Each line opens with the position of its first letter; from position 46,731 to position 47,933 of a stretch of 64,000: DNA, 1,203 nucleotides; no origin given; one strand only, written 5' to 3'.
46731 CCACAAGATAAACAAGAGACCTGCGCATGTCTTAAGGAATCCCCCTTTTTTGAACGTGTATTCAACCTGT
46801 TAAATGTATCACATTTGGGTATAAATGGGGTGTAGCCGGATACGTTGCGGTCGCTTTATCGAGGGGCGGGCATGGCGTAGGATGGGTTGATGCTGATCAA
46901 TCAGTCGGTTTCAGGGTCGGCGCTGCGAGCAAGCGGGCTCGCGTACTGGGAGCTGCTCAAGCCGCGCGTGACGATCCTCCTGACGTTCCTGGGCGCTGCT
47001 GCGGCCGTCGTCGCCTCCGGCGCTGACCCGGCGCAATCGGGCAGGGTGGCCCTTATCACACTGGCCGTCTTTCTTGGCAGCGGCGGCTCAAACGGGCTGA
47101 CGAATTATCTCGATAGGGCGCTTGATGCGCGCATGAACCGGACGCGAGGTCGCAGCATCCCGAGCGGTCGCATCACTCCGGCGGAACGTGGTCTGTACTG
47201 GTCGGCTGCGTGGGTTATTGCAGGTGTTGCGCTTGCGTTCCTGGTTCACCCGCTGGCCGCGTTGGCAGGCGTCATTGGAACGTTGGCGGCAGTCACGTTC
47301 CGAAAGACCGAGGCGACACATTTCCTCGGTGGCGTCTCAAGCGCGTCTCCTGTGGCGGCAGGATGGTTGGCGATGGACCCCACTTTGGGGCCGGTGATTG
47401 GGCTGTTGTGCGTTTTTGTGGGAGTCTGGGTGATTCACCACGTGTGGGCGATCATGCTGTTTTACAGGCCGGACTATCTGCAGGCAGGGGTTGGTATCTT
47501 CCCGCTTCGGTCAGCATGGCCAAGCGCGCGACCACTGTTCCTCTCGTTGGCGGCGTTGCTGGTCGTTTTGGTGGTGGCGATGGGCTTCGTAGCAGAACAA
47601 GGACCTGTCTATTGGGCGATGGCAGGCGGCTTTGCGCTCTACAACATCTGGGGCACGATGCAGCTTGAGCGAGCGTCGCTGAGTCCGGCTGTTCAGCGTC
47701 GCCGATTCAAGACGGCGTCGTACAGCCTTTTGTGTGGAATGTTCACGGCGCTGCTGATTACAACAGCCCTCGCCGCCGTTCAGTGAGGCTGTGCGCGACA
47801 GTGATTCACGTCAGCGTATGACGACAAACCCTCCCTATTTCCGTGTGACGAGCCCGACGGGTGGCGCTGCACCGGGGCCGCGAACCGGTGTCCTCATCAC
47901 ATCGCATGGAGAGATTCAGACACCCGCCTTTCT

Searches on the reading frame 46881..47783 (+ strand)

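Call 12: search_protein_families(library=pfam, proteins=[window:46881-47783:+], max_evalue=0.001)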
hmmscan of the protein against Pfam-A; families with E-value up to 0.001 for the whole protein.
window:46881-47783:+ (301 aa): 1 family
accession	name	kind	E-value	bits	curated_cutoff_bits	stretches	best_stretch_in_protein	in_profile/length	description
PF01040.23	UbiA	-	5.2e-28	98.4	34.2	1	36-266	5-235/250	UbiA prenyltransferase family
